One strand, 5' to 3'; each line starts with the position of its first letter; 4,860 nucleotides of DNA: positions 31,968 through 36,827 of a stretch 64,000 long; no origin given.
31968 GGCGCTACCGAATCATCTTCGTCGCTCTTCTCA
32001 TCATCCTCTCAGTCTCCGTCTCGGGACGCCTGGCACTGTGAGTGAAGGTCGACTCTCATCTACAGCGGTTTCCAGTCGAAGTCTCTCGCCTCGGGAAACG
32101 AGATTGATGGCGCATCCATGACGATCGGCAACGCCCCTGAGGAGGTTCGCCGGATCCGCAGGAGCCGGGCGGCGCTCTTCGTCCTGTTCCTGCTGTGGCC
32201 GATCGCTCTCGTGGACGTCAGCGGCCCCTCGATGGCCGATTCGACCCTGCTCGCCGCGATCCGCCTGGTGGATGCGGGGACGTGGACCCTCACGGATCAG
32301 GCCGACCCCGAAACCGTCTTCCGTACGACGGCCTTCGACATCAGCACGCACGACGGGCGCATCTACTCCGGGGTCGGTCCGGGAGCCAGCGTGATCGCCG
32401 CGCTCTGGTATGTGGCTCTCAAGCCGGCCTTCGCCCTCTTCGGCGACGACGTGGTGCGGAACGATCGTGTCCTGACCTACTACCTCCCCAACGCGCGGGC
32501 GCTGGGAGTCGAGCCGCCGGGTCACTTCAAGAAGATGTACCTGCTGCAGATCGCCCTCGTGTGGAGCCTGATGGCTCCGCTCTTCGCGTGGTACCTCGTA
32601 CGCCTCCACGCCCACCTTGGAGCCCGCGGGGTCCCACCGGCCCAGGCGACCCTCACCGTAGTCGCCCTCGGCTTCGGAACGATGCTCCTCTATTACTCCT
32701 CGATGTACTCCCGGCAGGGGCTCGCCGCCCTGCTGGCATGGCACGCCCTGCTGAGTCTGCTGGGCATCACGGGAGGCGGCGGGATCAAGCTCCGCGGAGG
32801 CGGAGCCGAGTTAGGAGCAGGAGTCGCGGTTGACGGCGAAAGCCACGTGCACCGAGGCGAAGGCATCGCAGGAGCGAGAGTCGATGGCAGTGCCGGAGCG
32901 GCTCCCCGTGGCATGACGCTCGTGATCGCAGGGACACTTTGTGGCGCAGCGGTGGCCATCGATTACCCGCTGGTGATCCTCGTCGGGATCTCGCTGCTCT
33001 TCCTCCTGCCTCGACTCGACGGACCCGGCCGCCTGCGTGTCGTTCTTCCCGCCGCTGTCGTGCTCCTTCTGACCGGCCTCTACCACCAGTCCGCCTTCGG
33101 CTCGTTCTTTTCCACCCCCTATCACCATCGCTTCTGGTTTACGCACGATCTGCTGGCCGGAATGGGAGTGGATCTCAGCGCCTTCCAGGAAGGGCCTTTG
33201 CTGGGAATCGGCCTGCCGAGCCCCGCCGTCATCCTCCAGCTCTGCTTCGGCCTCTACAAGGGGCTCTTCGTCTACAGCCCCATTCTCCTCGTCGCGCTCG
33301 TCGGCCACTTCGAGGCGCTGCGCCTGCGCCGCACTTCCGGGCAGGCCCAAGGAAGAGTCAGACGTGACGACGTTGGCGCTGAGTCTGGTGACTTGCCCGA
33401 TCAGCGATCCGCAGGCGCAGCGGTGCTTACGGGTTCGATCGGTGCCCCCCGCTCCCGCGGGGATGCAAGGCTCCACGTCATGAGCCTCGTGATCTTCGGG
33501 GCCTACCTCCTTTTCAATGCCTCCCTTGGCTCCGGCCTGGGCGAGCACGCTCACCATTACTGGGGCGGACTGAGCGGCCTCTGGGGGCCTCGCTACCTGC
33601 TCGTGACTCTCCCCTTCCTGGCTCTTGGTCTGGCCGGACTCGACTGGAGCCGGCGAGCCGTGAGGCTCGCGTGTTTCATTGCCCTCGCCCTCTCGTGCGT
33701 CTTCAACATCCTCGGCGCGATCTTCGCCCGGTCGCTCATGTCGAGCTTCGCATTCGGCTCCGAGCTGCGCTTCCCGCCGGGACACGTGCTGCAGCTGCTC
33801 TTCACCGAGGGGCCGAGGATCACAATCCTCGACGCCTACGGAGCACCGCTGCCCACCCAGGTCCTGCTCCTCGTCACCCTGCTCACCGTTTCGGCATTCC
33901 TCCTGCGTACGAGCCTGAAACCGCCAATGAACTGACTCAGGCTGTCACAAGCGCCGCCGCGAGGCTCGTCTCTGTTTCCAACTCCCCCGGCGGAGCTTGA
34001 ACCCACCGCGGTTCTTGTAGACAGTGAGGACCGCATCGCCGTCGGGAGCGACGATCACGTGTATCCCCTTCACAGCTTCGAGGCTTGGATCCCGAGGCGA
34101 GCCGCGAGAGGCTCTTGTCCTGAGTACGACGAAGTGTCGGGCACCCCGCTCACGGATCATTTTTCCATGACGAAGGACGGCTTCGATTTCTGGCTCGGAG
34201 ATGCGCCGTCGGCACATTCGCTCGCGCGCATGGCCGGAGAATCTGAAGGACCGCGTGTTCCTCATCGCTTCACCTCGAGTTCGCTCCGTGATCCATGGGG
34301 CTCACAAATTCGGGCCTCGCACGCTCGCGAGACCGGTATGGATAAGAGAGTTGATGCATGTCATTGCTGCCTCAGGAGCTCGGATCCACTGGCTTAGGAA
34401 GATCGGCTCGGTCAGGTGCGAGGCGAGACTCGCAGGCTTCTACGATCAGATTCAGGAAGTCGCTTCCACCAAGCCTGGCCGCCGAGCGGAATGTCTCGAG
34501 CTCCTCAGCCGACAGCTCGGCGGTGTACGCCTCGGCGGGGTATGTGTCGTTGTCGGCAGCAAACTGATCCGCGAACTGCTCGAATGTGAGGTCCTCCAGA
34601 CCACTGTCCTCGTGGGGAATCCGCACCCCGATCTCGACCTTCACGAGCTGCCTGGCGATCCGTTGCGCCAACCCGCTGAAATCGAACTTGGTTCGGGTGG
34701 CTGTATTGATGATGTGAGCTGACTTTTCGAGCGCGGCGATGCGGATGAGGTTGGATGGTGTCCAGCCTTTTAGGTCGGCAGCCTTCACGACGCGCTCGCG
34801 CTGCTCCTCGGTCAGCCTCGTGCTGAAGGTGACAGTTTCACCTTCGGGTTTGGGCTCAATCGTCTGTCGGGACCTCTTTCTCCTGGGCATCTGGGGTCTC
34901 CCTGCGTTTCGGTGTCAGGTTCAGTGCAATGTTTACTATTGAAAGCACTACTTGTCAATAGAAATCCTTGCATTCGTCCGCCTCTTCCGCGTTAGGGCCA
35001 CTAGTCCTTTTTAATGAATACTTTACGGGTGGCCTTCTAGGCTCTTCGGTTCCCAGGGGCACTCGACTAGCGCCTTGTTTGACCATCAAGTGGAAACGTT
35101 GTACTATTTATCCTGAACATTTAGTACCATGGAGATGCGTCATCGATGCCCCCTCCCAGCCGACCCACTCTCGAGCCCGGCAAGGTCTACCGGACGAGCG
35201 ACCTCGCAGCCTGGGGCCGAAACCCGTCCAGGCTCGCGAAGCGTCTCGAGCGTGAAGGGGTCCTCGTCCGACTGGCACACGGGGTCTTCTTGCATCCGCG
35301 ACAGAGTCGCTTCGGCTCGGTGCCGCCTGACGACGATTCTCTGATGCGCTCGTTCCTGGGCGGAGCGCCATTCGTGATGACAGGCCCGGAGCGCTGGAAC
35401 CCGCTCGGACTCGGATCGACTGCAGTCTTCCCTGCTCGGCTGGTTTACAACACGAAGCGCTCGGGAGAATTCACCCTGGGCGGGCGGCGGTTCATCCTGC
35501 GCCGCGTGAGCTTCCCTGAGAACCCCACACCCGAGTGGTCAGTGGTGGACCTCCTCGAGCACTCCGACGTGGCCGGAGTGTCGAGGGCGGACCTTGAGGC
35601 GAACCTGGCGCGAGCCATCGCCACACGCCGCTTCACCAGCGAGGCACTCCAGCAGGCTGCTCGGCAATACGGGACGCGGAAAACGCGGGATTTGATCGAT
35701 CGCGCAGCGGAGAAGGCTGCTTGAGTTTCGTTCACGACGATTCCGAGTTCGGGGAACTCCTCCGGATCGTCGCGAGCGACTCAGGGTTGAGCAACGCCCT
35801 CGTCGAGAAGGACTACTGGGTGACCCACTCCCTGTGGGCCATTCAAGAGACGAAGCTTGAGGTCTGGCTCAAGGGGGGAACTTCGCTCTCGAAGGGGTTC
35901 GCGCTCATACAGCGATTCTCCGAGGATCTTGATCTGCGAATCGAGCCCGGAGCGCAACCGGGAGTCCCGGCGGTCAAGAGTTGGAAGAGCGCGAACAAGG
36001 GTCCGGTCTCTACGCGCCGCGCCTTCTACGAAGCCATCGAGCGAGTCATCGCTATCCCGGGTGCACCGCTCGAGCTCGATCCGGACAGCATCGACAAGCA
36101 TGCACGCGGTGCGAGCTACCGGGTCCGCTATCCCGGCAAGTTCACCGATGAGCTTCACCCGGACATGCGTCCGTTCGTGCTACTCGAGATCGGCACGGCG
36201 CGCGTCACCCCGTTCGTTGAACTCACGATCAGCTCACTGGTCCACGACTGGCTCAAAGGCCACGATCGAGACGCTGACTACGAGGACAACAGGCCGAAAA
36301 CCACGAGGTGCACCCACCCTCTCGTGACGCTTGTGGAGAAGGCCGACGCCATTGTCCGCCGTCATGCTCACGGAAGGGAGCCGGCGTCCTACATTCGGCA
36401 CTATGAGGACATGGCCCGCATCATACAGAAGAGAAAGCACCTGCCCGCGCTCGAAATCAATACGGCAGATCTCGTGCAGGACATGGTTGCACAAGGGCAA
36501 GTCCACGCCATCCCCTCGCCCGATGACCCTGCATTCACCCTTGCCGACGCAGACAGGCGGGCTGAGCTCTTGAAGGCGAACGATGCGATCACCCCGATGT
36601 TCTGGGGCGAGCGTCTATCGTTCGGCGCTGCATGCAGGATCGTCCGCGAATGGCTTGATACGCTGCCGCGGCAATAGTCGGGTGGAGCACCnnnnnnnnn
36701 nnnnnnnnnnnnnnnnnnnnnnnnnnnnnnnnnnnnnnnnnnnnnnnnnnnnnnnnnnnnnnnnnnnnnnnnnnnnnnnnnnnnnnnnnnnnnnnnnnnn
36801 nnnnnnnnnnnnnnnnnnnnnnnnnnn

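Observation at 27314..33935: UbiA/DPPR-synthase-like prenyltransferase embedded among three giant polytopic membrane proteins: candidate lipid-linked-sugar envelope glycan system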

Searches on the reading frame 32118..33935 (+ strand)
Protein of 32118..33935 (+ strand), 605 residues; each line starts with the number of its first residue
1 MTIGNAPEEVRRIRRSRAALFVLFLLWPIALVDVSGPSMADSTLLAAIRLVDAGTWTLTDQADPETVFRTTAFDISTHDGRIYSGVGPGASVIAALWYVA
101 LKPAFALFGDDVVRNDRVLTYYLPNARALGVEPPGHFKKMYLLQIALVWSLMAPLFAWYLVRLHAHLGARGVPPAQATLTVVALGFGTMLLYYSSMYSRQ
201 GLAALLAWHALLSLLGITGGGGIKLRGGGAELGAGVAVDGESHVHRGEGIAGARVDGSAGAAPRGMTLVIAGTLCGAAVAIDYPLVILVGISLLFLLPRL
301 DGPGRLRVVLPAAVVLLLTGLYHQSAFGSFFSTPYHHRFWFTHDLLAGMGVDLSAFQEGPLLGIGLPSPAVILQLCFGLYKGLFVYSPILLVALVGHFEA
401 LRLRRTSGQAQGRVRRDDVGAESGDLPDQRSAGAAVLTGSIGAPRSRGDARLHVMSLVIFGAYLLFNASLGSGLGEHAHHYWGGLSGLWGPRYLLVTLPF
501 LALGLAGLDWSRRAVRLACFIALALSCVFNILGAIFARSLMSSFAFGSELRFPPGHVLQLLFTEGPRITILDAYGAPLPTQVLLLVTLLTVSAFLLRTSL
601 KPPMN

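Call 7: search_protein_families(library=pfam, proteins=[window:32118-33935:+], max_evalue=1)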
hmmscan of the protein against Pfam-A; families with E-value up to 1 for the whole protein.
window:32118-33935:+ (605 aa): 0 families

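Call 8: search_protein_families(library=ncbifam, proteins=[window:32118-33935:+], max_evalue=1)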
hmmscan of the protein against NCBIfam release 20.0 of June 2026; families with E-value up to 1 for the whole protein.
window:32118-33935:+ (605 aa): 1 family
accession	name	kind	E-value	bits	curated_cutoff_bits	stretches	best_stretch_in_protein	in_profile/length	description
NF047440.1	LA3751_2_3_fam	subfamily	3.6e-07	29.4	200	1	375-536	273-384/460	LA_3751/LA_3752 family putative glycosyltransferase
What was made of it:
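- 32118..33935 (+): Gene D, 605 aa. A second family of polytopic proteins with a GT-C-like fold, unrelated in sequence to A/B and without a large soluble domain. Asp74 in the first periplasmic loop is invariant. Two low-complexity insertions (about residues 221-262 and 428-470) occur only here and in the closest relative. Weak NCBIfam hit to the LA_3751/LA_3752 putative GT family, 3.6e-7, below cut-off (call 8).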

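Call 14: search_solved_structures(query=window:32118-33935:+, max_evalue=10)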
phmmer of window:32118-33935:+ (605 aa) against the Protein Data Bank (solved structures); distinct sequences matched with E-value up to 10: 1.
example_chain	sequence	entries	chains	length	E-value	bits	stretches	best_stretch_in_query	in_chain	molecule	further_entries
9if7_SL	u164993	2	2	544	0.99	11.1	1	384-454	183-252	SNW domain-containing protein 1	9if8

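Call 31: find_homologous_proteins(query=window:32118-33935:+, max_evalue=0.001)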
Query window:32118-33935:+ (605 aa): 55 proteins with E <= 0.001 among 8000 candidates.
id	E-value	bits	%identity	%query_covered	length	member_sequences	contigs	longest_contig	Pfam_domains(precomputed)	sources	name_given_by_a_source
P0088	0.0e+0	1329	100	100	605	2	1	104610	-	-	-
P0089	1.0e-265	901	73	96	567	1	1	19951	-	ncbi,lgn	-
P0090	1.3e-166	574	49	99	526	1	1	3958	-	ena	-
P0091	6.3e-156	539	49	95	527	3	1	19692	-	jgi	jgi:hypothetical protein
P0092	7.9e-155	535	52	62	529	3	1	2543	-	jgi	-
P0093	1.4e-154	534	48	95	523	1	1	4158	-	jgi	-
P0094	1.7e-151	524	46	99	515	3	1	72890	-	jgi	-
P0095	2.6e-150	520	46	99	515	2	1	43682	-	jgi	-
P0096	5.9e-150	519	49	92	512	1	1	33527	-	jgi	jgi:hypothetical protein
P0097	6.7e-150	519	47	97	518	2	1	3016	-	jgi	jgi:hypothetical protein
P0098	7.9e-148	512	46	97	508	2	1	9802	-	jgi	jgi:hypothetical protein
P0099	2.3e-147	510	47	94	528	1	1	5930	-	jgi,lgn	jgi:hypothetical protein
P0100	1.1e-146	508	47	97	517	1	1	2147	-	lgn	-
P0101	6.7e-146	505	47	96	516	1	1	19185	-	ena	-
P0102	6.7e-145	502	48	92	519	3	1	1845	-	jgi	-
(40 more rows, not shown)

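Call 45: predict_structure(alignment_id=A3)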
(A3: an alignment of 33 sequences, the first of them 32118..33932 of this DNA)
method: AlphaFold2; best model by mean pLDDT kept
length: 605 residues; sequences in the alignment: 33
mean_pLDDT: 85.6   pTM: 0.88
mean pLDDT of the five models: 85.6, 84.2, 83.6, 83.6, 83.0
residues with pLDDT >= 90: 389; 70-90: 102; 50-70: 65; < 50: 49
segments of 3 or more residues with pLDDT < 50: 1-3, 228-260, 433-441
pLDDT, mean of each block of 10 residues (from residue 1): 68 91 97 87 97 97 95 94 96 98 96 93 96 94 97 98 94 92 96 95 98 89 50 46 42 45 84 98 96 96 97 98 97 91 80 71 81 90 93 96 84 64 53 48 61 96 92 68 60 91 93 95 97 92 77 91 93 95 97 94 60
secondary structure, 60 per line:
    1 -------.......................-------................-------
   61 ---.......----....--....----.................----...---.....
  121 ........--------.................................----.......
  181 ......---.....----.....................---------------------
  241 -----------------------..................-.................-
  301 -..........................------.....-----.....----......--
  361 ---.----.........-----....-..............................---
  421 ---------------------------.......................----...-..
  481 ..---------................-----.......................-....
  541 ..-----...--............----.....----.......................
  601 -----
elements in order: H8-30 H38-53 H64-70 E75-78 E81-84 H89-105 H116-128 H137-169 H174-186 H190-194 H199-219 H264-281 H283-299 H302-327 H334-337 H344-348 H353-358 H369-377 H383-386 H388-417 H448-469 H479-482 H492-507 H513-535 H537-542 H553-564 H569-573 H578-600
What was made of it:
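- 32118..33935 (+): AlphaFold2 model with pLDDT 85.6 and pTM 0.88 (call 45).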

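Call 48: fold_search(model_id=the predicted structure, library=pdb)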
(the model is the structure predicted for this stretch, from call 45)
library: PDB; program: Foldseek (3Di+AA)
matches with E <= 10: 89; with E <= 0.001: 0
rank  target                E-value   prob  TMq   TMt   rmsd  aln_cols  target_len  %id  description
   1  9s6u_A                7.7e-03  1.00  0.37  0.41  14.2       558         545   12  Ternary cryo-EM structure of human ALG9 with Dol25-PP-GlcNAc2Man8, Dol25-P-Man and Fab (released 2026-03-18)
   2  5f15                  9.4e-03  1.00  0.36  0.40  12.7       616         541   14  Crystal Structure of ArnT from Cupriavidus metallidurans bound to Undecaprenyl phosphate (released 2016-02-17)
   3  9s6s_A                1.4e-02  1.00  0.33  0.36  14.8       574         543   11  Ternary cryo-EM structure of human ALG9 with Dol25-PP-GlcNAc2Man6, Dol25-P-Man and Fab (released 2026-03-18)
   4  9i5k_A                1.5e-02  1.00  0.39  0.46  11.8       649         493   13  Structure of the Chaetomium thermophilum Pmt4 homodimer (C2 symmetry) (released 2025-12-24)
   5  7bvh_A                9.1e-02  0.93  0.32  0.21  14.9       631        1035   13  Crystal structure of arabinosyltransferase EmbC2-AcpM2 complex from Mycobacterium smegmatis complexed with di-arabinos (released 2020-04-29)
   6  7bvc_A                1.1e-01  0.91  0.31  0.20  16.4       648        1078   11  Cryo-EM structure of Mycobacterium smegmatis arabinosyltransferase EmbA-EmbB-AcpM2 in complex with ethambutol (released 2020-04-29)
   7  7sp5_A                1.2e-01  0.16  0.11  0.14  25.6       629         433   11  Crystal Structure of a Eukaryotic Phosphate Transporter (released 2021-11-17)
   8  7bvc_B                1.5e-01  0.96  0.34  0.22  15.5       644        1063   11  Cryo-EM structure of Mycobacterium smegmatis arabinosyltransferase EmbA-EmbB-AcpM2 in complex with ethambutol (released 2020-04-29)
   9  8if8_B                2.3e-01  0.69  0.27  0.27  18.4       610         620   14  Arabinosyltransferase AftA (released 2023-05-31)
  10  9s6r_A                3.4e-01  0.94  0.34  0.49  11.7       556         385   11  Ternary cryo-EM structure of yeast ALG3 with Dol25-PP-GlcNAc2Man5, Dol25-P-Man, and Fab (released 2026-03-18)
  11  9i5l_A                5.4e-01  0.97  0.28  0.25   7.2       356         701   12  Structure of the Chaetomium thermophilum Pmt4 homodimer (C1 symmetry) (released 2025-12-24)
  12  8fvz_A                5.4e-01  0.09  0.12  0.14  24.9       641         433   11  PiPT Y150A (released 2024-01-03)
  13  7bx8_A                5.6e-01  0.84  0.36  0.23  14.3       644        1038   12  Mycobacterium smegmatis arabinosyltransferase complex EmbB2-AcpM2 in symmetric "resting state" (released 2020-05-27)
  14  9b48_A                6.6e-01  0.08  0.12  0.14  23.7       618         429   11  Asp324Glu variant of phosphate transporter PiPT from Piriformospora indica (released 2025-03-26)
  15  9dm5                  6.9e-01  0.66  0.30  0.42  14.2       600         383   16  Product-Bound mannosyltransferase PimE (released 2025-06-25)
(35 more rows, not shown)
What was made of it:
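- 32118..33935 (+): Best Foldseek hits are ALG9 7.7e-3, ArnT 9.4e-3, Pmt4 and EmbC (probability 0.9-1.0, TM 0.31-0.46) (call 48).
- On GT-C fold glycosyltransferases: D: the best hits are all GT-C at E 8e-3 to 0.1, and transporters score at probability below 0.2 (call 48).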

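Call 69: search_solved_structures(query=A3, max_evalue=10)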
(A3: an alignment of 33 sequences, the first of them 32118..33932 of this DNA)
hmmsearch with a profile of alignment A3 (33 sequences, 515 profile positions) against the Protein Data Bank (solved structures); distinct sequences matched with E-value up to 10: 0.

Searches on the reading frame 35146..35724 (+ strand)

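Call 10: search_protein_families(library=pfam, proteins=[window:35146-35724:+], max_evalue=0.01)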
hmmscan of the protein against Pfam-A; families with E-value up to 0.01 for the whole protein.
window:35146-35724:+ (192 aa): 2 families
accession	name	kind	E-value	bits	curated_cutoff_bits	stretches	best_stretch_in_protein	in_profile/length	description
PF19570.5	DUF6088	-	1.9e-05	24.9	25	1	30-126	32-129/172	Family of unknown function (DUF6088)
PF13338.12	AbiEi_4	-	0.00046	20.7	25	1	16-48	15-46/49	Transcriptional regulator, AbiEi antitoxin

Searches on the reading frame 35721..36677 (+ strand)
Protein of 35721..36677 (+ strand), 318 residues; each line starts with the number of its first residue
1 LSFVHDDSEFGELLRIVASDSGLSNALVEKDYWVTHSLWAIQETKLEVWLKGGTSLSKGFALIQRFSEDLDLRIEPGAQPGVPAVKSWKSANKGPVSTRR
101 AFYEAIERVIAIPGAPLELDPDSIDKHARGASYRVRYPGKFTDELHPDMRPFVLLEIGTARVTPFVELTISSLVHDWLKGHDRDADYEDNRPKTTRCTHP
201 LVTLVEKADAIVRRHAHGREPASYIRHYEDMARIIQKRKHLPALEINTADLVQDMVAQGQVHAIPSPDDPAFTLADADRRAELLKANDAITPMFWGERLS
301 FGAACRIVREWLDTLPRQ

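Call 10: search_protein_families(library=pfam, proteins=[window:35721-36677:+], max_evalue=0.01)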
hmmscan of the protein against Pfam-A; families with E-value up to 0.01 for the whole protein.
window:35721-36677:+ (318 aa): 1 family
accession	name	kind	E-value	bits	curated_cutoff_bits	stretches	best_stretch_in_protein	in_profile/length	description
PF08843.17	AbiEii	-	2.8e-19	70.4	22.5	1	47-278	14-209/238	Nucleotidyl transferase AbiEii toxin, Type IV TA system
